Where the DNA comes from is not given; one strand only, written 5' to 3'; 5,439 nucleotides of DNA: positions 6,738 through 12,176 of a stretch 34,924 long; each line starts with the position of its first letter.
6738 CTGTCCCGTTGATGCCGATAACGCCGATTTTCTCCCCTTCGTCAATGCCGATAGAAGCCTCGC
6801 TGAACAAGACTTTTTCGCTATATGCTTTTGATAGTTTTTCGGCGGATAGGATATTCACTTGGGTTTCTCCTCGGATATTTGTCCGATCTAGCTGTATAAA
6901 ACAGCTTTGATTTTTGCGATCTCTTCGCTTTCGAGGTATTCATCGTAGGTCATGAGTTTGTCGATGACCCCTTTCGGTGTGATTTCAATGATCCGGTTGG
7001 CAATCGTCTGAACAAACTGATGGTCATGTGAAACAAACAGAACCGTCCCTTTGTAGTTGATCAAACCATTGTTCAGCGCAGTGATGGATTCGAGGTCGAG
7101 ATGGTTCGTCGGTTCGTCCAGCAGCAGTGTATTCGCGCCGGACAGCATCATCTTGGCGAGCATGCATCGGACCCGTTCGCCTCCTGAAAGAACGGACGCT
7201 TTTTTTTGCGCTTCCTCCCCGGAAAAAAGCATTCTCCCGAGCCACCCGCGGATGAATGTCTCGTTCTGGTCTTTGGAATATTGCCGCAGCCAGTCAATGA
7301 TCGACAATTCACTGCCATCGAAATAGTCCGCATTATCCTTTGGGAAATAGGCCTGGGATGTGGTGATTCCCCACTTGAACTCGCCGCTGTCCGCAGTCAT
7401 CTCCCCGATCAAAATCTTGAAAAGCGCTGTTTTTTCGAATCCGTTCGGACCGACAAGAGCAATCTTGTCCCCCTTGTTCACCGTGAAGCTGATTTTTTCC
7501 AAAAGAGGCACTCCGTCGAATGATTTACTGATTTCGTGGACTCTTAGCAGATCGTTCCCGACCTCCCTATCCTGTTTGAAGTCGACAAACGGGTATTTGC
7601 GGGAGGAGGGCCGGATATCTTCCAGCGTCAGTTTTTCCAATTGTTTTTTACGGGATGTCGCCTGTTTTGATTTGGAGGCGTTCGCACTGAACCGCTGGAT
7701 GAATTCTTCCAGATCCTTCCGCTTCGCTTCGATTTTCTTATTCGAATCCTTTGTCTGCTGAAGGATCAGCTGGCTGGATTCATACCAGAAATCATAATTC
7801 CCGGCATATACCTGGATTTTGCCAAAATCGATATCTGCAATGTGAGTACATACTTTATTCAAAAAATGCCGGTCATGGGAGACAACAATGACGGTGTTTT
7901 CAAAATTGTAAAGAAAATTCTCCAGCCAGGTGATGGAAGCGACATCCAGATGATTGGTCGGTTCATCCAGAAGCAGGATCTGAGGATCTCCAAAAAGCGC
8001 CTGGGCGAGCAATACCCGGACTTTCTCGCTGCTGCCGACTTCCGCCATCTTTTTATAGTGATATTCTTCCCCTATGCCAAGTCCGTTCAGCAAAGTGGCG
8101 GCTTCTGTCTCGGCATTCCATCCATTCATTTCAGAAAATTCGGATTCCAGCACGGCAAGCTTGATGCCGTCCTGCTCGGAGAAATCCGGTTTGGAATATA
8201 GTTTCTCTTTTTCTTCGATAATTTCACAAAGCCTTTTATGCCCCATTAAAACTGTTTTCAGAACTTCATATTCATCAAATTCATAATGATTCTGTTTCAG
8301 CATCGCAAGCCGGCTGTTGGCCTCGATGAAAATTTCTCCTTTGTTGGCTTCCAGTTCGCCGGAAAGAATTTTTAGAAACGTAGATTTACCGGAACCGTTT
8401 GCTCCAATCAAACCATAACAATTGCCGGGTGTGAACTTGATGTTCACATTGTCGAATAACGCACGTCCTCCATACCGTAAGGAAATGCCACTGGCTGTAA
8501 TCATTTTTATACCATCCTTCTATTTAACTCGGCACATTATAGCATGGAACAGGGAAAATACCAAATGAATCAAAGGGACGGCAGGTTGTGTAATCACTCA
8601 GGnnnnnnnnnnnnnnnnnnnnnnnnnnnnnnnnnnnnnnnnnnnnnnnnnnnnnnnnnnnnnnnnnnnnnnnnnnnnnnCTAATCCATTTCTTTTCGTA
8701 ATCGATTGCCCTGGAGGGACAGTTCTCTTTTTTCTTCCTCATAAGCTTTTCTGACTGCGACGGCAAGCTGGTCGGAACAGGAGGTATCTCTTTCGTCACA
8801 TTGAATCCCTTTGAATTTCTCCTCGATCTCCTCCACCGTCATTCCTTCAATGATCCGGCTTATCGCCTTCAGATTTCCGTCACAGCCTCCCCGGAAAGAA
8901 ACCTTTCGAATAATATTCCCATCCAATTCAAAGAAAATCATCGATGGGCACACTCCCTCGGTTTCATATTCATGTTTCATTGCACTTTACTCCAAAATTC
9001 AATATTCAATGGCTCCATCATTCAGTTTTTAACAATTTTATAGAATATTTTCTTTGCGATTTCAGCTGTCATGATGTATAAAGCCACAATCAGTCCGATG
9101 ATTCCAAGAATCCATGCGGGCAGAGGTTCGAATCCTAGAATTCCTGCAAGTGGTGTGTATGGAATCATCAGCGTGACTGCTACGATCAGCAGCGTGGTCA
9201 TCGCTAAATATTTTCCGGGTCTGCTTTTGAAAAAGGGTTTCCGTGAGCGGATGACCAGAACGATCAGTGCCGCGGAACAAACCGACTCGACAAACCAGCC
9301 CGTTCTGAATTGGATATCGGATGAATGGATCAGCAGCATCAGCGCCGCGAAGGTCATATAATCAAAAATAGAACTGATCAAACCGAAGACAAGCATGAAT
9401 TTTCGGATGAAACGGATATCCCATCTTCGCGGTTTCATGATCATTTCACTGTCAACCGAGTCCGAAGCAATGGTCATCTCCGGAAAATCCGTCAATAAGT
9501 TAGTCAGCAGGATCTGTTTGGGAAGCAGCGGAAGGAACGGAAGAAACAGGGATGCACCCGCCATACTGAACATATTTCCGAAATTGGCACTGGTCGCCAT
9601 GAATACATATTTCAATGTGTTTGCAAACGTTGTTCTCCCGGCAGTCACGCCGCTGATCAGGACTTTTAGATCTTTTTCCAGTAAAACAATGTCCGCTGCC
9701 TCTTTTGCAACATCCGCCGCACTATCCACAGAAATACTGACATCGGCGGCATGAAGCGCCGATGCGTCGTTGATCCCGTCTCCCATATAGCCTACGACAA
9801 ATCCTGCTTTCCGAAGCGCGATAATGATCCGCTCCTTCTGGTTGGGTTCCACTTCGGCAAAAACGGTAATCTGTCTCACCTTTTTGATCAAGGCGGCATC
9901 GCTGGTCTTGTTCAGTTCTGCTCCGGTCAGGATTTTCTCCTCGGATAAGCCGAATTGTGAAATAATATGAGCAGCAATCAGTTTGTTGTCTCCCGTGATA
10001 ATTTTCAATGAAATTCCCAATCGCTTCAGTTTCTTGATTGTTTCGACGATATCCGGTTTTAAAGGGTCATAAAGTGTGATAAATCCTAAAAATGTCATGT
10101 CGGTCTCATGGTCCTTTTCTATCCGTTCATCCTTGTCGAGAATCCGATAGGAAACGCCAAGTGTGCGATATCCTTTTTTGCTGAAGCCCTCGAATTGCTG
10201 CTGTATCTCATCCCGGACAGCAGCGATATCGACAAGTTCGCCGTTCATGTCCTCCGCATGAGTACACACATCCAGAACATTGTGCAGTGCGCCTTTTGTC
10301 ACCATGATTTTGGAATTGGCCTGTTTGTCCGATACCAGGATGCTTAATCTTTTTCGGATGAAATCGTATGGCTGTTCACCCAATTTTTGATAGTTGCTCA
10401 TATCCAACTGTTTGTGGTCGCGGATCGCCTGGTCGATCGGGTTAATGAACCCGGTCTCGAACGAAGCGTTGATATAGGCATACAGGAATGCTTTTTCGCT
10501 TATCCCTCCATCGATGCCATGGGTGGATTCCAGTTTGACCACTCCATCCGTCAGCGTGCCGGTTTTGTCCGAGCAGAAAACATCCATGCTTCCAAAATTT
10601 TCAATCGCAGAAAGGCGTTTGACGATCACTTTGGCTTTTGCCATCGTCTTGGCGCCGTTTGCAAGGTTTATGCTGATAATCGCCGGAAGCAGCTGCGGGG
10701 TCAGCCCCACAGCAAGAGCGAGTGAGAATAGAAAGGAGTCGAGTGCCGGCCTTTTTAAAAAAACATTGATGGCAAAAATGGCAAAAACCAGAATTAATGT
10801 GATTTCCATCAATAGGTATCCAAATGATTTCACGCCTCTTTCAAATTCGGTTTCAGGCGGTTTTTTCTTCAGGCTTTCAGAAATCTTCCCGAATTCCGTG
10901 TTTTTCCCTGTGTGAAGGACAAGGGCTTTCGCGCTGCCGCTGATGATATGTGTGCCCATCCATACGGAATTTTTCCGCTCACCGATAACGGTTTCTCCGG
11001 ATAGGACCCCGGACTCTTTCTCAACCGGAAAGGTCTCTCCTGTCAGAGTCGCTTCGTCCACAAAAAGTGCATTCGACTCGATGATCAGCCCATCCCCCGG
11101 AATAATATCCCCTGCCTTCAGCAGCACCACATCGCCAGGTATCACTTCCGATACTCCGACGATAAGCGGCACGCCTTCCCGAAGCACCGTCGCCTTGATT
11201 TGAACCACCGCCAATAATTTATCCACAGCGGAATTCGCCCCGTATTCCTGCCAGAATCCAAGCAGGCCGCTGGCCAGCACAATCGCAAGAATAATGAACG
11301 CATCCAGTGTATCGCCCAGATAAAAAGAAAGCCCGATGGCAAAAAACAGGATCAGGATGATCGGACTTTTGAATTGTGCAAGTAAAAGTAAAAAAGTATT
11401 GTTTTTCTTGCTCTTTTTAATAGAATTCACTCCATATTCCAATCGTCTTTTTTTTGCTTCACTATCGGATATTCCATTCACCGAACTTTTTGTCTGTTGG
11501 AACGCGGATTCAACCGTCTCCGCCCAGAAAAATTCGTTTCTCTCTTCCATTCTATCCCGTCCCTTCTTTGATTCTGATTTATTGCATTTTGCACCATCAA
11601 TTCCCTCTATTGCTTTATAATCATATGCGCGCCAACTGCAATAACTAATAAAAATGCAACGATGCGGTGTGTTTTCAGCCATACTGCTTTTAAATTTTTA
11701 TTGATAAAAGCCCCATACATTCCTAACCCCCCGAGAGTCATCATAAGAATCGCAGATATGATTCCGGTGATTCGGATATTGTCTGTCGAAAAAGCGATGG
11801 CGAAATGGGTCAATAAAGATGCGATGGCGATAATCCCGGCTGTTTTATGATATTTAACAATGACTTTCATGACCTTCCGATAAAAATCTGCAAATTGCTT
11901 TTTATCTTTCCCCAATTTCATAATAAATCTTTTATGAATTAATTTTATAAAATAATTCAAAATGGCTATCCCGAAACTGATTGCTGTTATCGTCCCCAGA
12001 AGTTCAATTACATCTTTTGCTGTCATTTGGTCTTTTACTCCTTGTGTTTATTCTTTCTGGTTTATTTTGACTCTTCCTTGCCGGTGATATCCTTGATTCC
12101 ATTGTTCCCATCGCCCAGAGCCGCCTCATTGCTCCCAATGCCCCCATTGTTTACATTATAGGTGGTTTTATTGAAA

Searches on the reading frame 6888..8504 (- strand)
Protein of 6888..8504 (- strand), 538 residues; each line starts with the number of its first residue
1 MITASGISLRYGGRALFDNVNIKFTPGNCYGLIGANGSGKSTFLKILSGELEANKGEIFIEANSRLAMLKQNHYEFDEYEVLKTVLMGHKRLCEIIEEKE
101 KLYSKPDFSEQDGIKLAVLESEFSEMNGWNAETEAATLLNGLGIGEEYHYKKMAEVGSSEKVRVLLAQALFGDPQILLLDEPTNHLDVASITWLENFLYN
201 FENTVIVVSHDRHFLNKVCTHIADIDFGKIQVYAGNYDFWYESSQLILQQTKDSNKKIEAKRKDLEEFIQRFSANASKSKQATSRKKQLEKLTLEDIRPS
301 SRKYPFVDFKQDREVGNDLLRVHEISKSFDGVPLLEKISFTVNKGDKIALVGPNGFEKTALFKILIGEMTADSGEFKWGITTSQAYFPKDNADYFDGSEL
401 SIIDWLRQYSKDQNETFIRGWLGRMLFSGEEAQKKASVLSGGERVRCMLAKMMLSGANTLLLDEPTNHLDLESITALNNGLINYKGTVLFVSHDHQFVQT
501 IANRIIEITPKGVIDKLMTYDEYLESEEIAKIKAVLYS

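Call 12: search_protein_families(library=pfam, proteins=[window:6888-8504:-])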
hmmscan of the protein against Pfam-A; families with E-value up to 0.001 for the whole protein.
window:6888-8504:- (538 aa): 6 families
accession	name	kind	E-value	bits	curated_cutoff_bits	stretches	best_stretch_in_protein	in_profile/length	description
PF00005.33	ABC_tran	-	5.8e-44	150.5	25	2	18-184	2-137/137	ABC transporter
PF12848.13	ABC_tran_Xtn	-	7.3e-22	77.7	25.9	1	224-306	2-82/85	ABC transporter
PF13304.12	AAA_21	-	1.6e-11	45.3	27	1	30-48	2-20/304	AAA domain, putative AbiEii toxin, Type IV TA system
PF02463.25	SMC_N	-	4.7e-09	36.4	40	0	280-510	135-213/220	RecF/RecN/SMC N terminal domain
PF13476.12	AAA_23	-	4.3e-05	24.7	27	0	17-47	10-39/201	AAA domain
PF13555.12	AAA_29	-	0.0002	21.5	27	0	17-44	12-39/61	P-loop containing region of AAA domain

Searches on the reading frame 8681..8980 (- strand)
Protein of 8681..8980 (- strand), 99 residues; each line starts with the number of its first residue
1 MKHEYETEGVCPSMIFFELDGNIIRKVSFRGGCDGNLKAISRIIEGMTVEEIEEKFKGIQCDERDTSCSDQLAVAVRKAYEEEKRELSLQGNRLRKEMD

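Call 84: search_protein_families(library=pfam, proteins=[window:8681-8980:-], max_evalue=0.001)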
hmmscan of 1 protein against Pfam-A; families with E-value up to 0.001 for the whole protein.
window:8681-8980:- (99 aa): 1 family
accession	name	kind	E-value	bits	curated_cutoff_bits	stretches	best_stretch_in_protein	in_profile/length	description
PF12637.14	TSCPD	-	1.9e-24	86.2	22.8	1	4-80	2-88/88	TSCPD domain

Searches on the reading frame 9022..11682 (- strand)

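Call 12: search_protein_families(library=pfam, proteins=[window:9022-11682:-])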
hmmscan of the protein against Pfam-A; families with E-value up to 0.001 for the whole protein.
window:9022-11682:- (886 aa): 5 families
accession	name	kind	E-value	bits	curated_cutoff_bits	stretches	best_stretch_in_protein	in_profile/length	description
PF00122.25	E1-E2_ATPase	-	9.7e-46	156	28.1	1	161-349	4-180/181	E1-E2 ATPase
PF00689.26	Cation_ATPase_C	-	1.3e-22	80.8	27.3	1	716-879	1-175/175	Cation transporting ATPase, C-terminus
PF00702.32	Hydrolase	-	1.7e-17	64.9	26.4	1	366-647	1-191/191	haloacid dehalogenase-like hydrolase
PF00690.31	Cation_ATPase_N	-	6.4e-16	58.2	20.4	1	53-119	2-69/69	Cation transporter/ATPase, N-terminus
PF13246.12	Cation_ATPase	-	1.1e-05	25.8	21.7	1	428-475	43-90/91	Cation transport ATPase (P-type)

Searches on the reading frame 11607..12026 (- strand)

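Call 12: search_protein_families(library=pfam, proteins=[window:11607-12026:-])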
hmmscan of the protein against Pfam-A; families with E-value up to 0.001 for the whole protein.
window:11607-12026:- (139 aa): 1 family
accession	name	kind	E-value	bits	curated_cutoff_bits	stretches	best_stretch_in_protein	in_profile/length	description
PF01292.26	Ni_hydr_CYTB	-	0.00093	19.4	30.1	0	89-135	107-159/179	Prokaryotic cytochrome b561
